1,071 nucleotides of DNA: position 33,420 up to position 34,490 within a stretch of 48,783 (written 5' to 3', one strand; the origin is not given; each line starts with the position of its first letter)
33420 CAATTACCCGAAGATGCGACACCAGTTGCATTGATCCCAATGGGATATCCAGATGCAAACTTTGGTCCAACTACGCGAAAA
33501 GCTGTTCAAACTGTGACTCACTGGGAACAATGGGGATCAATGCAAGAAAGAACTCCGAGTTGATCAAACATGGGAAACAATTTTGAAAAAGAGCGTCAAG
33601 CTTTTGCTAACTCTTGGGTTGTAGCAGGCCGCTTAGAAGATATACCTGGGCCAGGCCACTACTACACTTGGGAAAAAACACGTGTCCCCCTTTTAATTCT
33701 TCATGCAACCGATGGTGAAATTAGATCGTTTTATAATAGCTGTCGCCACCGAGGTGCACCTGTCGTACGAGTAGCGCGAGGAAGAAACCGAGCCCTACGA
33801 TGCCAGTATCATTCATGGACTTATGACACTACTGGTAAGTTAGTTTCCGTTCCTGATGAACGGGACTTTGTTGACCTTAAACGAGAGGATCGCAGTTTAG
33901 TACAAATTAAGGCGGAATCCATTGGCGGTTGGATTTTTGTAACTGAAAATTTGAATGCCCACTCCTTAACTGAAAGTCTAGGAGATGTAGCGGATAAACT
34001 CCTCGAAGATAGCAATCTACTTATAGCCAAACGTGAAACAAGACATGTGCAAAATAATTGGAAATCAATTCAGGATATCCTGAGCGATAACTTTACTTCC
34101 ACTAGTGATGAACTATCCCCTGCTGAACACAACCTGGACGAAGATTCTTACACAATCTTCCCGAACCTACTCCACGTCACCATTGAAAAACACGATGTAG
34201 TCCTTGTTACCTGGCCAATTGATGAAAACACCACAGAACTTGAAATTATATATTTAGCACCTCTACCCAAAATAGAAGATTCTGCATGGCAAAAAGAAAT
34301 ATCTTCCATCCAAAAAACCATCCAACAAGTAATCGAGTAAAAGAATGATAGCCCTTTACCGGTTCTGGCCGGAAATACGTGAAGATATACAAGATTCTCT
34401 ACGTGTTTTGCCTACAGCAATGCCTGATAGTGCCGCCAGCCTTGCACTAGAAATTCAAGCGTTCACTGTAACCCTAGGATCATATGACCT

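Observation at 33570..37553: Reciprocally degenerate Rieske-oxygenase paralogs: one keeps only the [2Fe-2S] site, the other only the mononuclear-iron site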

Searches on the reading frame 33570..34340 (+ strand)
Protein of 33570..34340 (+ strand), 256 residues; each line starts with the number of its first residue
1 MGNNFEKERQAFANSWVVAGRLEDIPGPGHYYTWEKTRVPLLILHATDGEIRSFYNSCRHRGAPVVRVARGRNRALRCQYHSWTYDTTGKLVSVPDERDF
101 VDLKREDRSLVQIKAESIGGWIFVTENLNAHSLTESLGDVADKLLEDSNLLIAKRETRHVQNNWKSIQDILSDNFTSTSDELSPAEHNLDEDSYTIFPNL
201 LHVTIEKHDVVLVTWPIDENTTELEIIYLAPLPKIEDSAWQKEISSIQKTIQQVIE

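Call 3: search_protein_families(library=pfam, proteins=[window:33570-34340:+], max_evalue=0.01)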
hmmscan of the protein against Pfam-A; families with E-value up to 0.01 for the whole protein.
window:33570-34340:+ (256 aa): 2 families
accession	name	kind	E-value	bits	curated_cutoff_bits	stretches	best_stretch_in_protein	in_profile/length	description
PF00355.32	Rieske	-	1.5e-16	60.5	20.3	1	15-99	1-83/88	Rieske [2Fe-2S] domain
PF00848.25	Ring_hydroxyl_A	-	3e-05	24.5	24.9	1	181-245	89-153/208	Ring hydroxylating alpha subunit (catalytic domain)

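Call 4: search_protein_families(library=ncbifam, proteins=[window:33570-34340:+], max_evalue=0.01)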
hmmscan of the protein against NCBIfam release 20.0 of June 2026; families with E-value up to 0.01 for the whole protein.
window:33570-34340:+ (256 aa): 6 families
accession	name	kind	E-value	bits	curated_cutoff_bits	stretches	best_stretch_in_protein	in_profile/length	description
NF058607.1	GlBtMonoOxGbcA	equivalog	4.1e-24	84.8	670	1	9-167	49-208/420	glycine betaine monooxygenase oxygenase subunit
TIGR03229.1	benzo_1_2_benA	equivalog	1.1e-19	70.7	780.95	1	9-143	32-174/433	benzoate 1,2-dioxygenase large subunit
NF042946.1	3PPDioc_HcaE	equivalog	1.8e-19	70.1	830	1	6-144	30-170/450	3-phenylpropionate/cinnamic acid dioxygenase subunit alpha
TIGR03228.1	anthran_1_2_A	equivalog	2.3e-19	69.5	671.9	1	11-140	34-165/438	anthranilate 1,2-dioxygenase large subunit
NF041684.1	ant_diox_AndAc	equivalog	3.7e-18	65.3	750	1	6-146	37-184/418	anthranilate 1,2-dioxygenase large subunit AndAc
NF052579.1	BetMthstMoxSdmAMthl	equivalog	5.7e-05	22.2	600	1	41-97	42-97/351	4beta-methylsterol monooxygenase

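Call 6: search_solved_structures(query=window:33570-34340:+, max_evalue=0.01, show_alignments=3)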
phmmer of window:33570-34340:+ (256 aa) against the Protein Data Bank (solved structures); distinct sequences matched with E-value up to 0.01: 39.
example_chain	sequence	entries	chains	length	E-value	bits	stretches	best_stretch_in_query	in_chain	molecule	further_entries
1uli_A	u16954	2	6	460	7.5e-24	88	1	9-140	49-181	biphenyl dioxygenase large subunit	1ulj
3en1_A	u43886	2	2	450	1.8e-22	83.5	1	8-141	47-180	Benzene 1,2-dioxygenase subunit alpha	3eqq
5xbp_A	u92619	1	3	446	3e-20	76.2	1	9-142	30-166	3NT oxygenase alpha subunit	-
2b1x_A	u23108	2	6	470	1.3e-19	74.1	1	6-167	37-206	naphthalene dioxygenase large subunit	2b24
2hmj_A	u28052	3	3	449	1.6e-19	73.8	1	9-142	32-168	Naphthalene 1,2-dioxygenase alpha subunit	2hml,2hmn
4hjl_A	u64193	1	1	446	2.4e-19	73.2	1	9-142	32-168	Naphthalene 1,2-dioxygenase subunit alpha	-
1eg9_A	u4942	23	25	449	2.5e-19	73.2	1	9-142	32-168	PROTEIN (NAPHTHALENE 1,2-DIOXYGENASE ALPHA SUBUNIT) | NAPHTHALENE 1,2-DIOXYGENASE | NAPHTHALENE 1,2-DIOXYGENASE ALPHA SUBUNIT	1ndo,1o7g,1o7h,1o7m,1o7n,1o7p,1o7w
1wql_A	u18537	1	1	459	8.6e-19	71.4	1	8-140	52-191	iron-sulfur protein large subunit of cumene dioxygenase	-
2ckf_A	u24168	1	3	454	9.3e-19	71.3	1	10-140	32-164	RING-HYDROXYLATING DIOXYGENASE ALPHA SUBUNIT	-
6y9c_A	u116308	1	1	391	1e-18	71.2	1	5-170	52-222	Carnitine monooxygenase oxygenase subunit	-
6y8j_A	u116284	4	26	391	1.1e-18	71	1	5-170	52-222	Carnitine monooxygenase oxygenase subunit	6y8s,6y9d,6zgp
2bmo_A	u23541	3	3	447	2.4e-18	69.9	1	9-144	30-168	OXYGENASE-ALPHA NBDO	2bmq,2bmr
3gzx_A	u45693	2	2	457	3.7e-18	69.3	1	8-108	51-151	Biphenyl dioxygenase subunit alpha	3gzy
5aeu_A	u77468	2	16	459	1.2e-17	67.6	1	8-140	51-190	BIPHENYL DIOXYGENASE SUBUNIT ALPHA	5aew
2gbw_A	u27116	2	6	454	1.2e-17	67.6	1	10-140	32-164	Biphenyl 2,3-Dioxygenase Alpha Subunit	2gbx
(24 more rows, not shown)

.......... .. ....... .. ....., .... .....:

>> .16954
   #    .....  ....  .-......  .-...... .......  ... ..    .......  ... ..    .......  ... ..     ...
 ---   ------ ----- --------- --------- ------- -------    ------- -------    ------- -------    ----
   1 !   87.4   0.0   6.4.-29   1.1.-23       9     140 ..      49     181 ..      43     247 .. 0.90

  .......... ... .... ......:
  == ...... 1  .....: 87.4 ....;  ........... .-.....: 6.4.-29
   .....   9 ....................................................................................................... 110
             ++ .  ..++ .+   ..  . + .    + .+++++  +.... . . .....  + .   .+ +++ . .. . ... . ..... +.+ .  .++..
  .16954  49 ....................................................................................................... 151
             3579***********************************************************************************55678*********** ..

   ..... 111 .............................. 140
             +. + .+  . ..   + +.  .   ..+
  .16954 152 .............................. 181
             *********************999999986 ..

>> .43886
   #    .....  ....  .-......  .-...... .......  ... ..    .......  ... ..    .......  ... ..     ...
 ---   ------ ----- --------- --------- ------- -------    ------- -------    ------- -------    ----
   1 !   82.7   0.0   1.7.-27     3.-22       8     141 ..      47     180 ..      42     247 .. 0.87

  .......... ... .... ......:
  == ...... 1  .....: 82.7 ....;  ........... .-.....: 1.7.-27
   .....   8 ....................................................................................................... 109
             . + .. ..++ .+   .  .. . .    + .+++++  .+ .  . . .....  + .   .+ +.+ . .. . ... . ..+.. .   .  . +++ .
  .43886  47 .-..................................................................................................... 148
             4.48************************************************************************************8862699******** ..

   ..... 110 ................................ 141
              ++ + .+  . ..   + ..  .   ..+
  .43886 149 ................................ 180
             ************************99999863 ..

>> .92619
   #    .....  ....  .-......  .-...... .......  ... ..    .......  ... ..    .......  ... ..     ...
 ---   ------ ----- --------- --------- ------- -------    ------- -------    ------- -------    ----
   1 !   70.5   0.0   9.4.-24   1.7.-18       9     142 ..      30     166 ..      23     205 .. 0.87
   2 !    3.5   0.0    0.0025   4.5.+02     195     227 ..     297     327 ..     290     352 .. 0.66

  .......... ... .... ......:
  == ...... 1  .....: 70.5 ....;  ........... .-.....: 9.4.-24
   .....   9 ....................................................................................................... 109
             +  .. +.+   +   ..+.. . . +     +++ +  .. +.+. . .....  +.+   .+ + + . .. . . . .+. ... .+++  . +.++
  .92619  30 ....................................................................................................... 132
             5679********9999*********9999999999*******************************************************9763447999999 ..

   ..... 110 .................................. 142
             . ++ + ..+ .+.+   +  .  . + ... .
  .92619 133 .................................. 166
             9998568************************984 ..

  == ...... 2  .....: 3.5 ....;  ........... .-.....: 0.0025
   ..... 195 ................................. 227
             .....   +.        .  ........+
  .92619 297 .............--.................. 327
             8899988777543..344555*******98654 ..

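Call 8: find_homologous_proteins(query=window:33570-34340:+, max_evalue=0.00001)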
Query window:33570-34340:+ (256 aa): 1317 proteins with E <= 0.00001 among 1637 candidates; the best 120 are listed.
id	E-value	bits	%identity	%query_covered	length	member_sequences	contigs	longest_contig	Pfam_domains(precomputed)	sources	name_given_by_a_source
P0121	2.7e-155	533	92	100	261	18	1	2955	PF00355.33,PF00848.26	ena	-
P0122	8.5e-141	486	82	100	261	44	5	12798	PF00355.33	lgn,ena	-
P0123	4.3e-135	467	79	100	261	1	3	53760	PF00355.33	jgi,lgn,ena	-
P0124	1.1e-104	368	81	80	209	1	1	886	PF00355.33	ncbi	ncbi:uncharacterized protein METZ01_LOCUS383121, partial [marine metagenome]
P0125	3.5e-84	300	85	65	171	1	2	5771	PF00848.26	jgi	-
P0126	4.8e-63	231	41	94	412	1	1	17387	PF00355.33,PF00848.26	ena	-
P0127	4.5e-61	225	40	98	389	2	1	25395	PF00355.33,PF00848.26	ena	-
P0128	4.7e-61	225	41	99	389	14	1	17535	PF00355.33,PF00848.26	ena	-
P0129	6.9e-61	224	59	63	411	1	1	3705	PF00355.33,PF00848.26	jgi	jgi:phenylpropionate dioxygenase-like ring-hydroxylating dioxygenase large terminal subunit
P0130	1.7e-59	220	42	88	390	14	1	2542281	PF00355.33,PF00848.26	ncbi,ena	-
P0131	4.5e-59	218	57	64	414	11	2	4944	PF00355.33,PF00848.26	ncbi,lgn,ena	-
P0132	4.7e-59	218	48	86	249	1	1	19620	PF00355.33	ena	-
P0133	7.5e-59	217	40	98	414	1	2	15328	PF00355.33,PF00848.26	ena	-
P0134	1.9e-58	216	41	98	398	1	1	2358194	PF00355.33,PF00848.26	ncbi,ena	-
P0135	2.6e-58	216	59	64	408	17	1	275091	PF00355.33,PF00848.26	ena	-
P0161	1.2e-54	204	56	64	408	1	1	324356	PF00355.33,PF00848.26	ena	-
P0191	1.0e-48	184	41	89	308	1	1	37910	PF00355.33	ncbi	ncbi:MAG: aromatic ring-hydroxylating oxygenase subunit alpha [Dehalococcoidia bacterium]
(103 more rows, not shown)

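Call 24: find_encoding_contigs(protein=P0130, flank=8000, max_places=2)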
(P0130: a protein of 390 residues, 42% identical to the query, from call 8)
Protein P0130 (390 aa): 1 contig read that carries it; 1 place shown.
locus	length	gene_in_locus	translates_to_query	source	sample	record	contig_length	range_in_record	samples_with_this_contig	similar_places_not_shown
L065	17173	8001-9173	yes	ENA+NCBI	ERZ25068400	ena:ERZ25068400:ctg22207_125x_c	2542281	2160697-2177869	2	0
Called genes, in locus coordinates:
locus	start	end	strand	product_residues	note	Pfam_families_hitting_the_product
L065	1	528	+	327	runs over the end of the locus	PF00005:ABC_tran, PF13304:AAA_21 (faint), PF08352:oligo_HPY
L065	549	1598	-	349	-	PF21694:DNA_pol3_delta_C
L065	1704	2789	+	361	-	PF08240:ADH_N, PF16912:Glu_dehyd_C (weak), PF00107:ADH_zinc_N, PF13602:ADH_zinc_N_2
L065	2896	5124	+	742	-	PF03176:MMPL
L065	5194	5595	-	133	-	PF01844:HNH, PF14279:HNH_5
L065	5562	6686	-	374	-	PF01555:N6_N4_Mtase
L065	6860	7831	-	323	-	PF01553:Acyltransferase (weak)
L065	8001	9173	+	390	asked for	PF00355:Rieske, PF00848:Ring_hydroxyl_A (faint)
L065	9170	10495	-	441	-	PF00355:Rieske, PF00848:Ring_hydroxyl_A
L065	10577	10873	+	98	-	PF03992:ABM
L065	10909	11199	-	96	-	PF02410:RsfS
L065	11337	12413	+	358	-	PF03054:tRNA_Me_trans, PF20259:tRNA_Me_trans_M, PF20258:tRNA_Me_trans_C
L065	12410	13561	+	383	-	-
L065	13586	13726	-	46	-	-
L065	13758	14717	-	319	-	PF00586:AIRS, PF02769:AIRS_C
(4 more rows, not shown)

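Call 42: predict_structure(alignment_id=A4)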
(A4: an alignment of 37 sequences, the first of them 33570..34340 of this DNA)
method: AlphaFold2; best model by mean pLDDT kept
length: 256 residues; sequences in the alignment: 37
mean_pLDDT: 80.8   pTM: 0.81
mean pLDDT of the five models: 80.8, 80.4, 79.2, 76.5, 76.3
residues with pLDDT >= 90: 107; 70-90: 97; 50-70: 25; < 50: 27
segments of 3 or more residues with pLDDT < 50: 61-73, 178-188
pLDDT, mean of each block of 10 residues (from residue 1): 73 92 90 79 89 74 42 53 78 71 72 94 95 95 92 94 92 71 44 88 89 92 94 76 88 88
secondary structure, 60 per line:
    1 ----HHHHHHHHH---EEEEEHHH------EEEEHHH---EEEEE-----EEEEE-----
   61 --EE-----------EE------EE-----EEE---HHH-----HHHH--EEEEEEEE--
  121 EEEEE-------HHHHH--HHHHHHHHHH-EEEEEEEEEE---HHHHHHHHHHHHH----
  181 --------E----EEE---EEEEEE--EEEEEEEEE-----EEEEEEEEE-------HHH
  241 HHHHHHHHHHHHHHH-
elements in order: H5-13 E17-21 E31-34 E41-45 E51-55 E91-93 H105-108 E111-118 E121-125 H133-137 H140-149 E151-160 H164-176 E194-196 E200-205 E208-216 E222-230 H238-255

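Call 46: fold_search(model_id=the predicted structure, library=pdb)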
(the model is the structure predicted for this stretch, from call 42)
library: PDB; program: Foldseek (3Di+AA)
matches with E <= 10: 1181; with E <= 0.001: 155
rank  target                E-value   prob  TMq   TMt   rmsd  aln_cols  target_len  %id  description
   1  6zgp_H                2.4e-16  1.00  0.75  0.55   5.2       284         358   20  Crystal structure of the quaternary ammonium Rieske monooxygenase CntA in complex with inhibitor MMV12 (MMV020670) (released 2020-11-18)
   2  6y8j                  3.6e-16  1.00  0.74  0.57   4.5       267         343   22  Crystal structure of the apo form of a quaternary ammonium Rieske monooxygenase CntA (released 2020-11-18)
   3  7q05_F                4.4e-16  1.00  0.70  0.49   6.4       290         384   23  Crystal structure of TPADO in complex with TPA (released 2022-03-30)
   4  6y9d_A                4.7e-16  1.00  0.76  0.57   5.1       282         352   20  Crystal structure of the quaternary ammonium Rieske monooxygenase CntA in complex with substrate L-Carnitine (released 2020-11-18)
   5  6zgp_I                5.0e-16  1.00  0.75  0.55   6.3       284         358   20  Crystal structure of the quaternary ammonium Rieske monooxygenase CntA in complex with inhibitor MMV12 (MMV020670) (released 2020-11-18)
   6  6y8s                  6.2e-16  1.00  0.78  0.59   6.0       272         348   19  Crystal structure of the quaternary ammonium Rieske monooxygenase CntA in complex with substrate gamma-butyrobetaine (released 2020-11-18)
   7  6y9c                  1.0e-15  1.00  0.73  0.52   6.2       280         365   20  The structure of a quaternary ammonium Rieske monooxygenase reveals insights into carnitine oxidation by gut microbiota  (released 2021-03-31)
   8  7q06_F                1.1e-15  1.00  0.69  0.48   6.7       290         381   22  Crystal structure of TPADO in complex with 2-OH-TPA (released 2022-03-30)
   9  6zgp_A                1.3e-15  1.00  0.74  0.54   5.2       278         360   20  Crystal structure of the quaternary ammonium Rieske monooxygenase CntA in complex with inhibitor MMV12 (MMV020670) (released 2020-11-18)
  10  6zgp_K                1.5e-15  1.00  0.74  0.55   5.2       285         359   20  Crystal structure of the quaternary ammonium Rieske monooxygenase CntA in complex with inhibitor MMV12 (MMV020670) (released 2020-11-18)
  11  7q04_F                1.7e-15  1.00  0.73  0.52   6.1       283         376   21  Crystal structure of TPADO in a substrate-free state (released 2022-04-06)
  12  6zgp_G                1.8e-15  1.00  0.75  0.54   5.1       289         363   20  Crystal structure of the quaternary ammonium Rieske monooxygenase CntA in complex with inhibitor MMV12 (MMV020670) (released 2020-11-18)
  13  6zgp_J                2.0e-15  1.00  0.75  0.55   5.2       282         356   20  Crystal structure of the quaternary ammonium Rieske monooxygenase CntA in complex with inhibitor MMV12 (MMV020670) (released 2020-11-18)
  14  4quq                  2.2e-15  1.00  0.69  0.45   6.7       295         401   19  Crystal structure of stachydrine demethylase in complex with azide (released 2015-07-15)
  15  6zgp_C                2.5e-15  1.00  0.72  0.53   6.4       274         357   20  Crystal structure of the quaternary ammonium Rieske monooxygenase CntA in complex with inhibitor MMV12 (MMV020670) (released 2020-11-18)
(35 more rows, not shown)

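Call 57: find_encoding_contigs(protein=P0134, flank=5000, max_places=2)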
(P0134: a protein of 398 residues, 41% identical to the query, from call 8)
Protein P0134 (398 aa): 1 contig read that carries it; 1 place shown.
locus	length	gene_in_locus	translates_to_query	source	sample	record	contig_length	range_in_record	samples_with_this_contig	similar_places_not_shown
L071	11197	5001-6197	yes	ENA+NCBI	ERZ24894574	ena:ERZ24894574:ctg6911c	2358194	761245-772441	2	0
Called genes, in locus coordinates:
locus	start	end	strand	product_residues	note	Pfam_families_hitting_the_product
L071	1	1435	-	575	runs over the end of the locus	PF03235:GmrSD_N, PF07510:GmrSD_C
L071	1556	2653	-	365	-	PF21694:DNA_pol3_delta_C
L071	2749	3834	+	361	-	PF08240:ADH_N, PF16912:Glu_dehyd_C, PF00107:ADH_zinc_N, PF13602:ADH_zinc_N_2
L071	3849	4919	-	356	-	-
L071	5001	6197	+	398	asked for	PF00355:Rieske, PF00848:Ring_hydroxyl_A (weak)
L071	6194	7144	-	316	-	PF00248:Aldo_ket_red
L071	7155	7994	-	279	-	PF02219:MTHFR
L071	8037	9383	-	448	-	PF08245:Mur_ligase_M (weak), PF02875:Mur_ligase_C, PF27239:FOL3_C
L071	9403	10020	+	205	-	PF13875:DUF4202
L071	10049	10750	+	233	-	-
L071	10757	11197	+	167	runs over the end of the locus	-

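Call 58: find_encoding_contigs(protein=P0161, flank=10000, max_places=2)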
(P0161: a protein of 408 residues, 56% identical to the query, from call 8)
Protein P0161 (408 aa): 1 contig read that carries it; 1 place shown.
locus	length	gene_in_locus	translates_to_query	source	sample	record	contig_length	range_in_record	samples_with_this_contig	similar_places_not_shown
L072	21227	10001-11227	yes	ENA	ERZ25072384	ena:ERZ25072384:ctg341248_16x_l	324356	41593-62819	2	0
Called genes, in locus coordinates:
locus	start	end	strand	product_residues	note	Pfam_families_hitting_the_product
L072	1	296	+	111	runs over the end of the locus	PF13560:HTH_31, PF01381:HTH_3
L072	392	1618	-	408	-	PF13577:SnoaL_4, PF14534:DUF4440 (weak)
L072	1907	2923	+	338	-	PF02504:FA_synthesis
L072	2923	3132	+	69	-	-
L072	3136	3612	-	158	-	PF13302:Acetyltransf_3 (weak), PF00583:Acetyltransf_1, PF13673:Acetyltransf_10 (weak), PF13508:Acetyltransf_7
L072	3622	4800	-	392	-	PF08331:QueG_DUF1730, PF13484:Fer4_16, PF13646:HEAT_2 (weak)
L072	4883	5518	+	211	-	PF01726:LexA_DNA_bind, PF00717:Peptidase_S24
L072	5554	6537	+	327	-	PF00005:ABC_tran, PF08352:oligo_HPY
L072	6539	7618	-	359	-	PF21694:DNA_pol3_delta_C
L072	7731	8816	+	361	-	PF08240:ADH_N, PF16912:Glu_dehyd_C, PF00107:ADH_zinc_N, PF13602:ADH_zinc_N_2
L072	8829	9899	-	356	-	PF01553:Acyltransferase (weak)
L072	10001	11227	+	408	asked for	PF00355:Rieske, PF00848:Ring_hydroxyl_A (weak)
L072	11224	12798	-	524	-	PF00732:GMC_oxred_N, PF05199:GMC_oxred_C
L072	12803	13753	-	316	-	PF00248:Aldo_ket_red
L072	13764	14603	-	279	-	PF02219:MTHFR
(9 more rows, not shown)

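Call 63: find_encoding_contigs(protein=P0191, flank=9000, max_places=1)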
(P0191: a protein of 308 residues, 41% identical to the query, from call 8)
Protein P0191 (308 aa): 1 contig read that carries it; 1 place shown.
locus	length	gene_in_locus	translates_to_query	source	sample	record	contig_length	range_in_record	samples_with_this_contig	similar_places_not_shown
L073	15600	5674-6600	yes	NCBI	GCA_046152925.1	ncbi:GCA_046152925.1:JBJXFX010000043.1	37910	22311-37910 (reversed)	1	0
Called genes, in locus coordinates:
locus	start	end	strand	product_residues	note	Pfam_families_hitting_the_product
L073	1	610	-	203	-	PF05221:AdoHcyase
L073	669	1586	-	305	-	PF00583:Acetyltransf_1, PF08445:FR47, PF13508:Acetyltransf_7 (weak)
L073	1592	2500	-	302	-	PF00294:PfkB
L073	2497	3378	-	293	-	PF01048:PNP_UDP_1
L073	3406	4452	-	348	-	PF01008:IF-2B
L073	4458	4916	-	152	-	PF22381:Staph_reg_Sar_Rot (weak), PF12802:MarR_2, PF01047:MarR, PF13463:HTH_27 (weak)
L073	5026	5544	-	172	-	PF00156:Pribosyltran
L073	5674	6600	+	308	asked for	PF00355:Rieske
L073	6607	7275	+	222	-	-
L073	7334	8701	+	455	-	PF00848:Ring_hydroxyl_A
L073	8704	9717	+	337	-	PF08240:ADH_N, PF16912:Glu_dehyd_C (faint), PF00107:ADH_zinc_N, PF13602:ADH_zinc_N_2 (weak)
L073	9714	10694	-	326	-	PF00753:Lactamase_B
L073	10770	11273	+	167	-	PF04461:YajQ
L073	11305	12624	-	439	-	PF05977:MFS_3, PF07690:MFS_1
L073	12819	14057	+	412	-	PF00441:Acyl-CoA_dh_1 (weak), PF08028:Acyl-CoA_dh_2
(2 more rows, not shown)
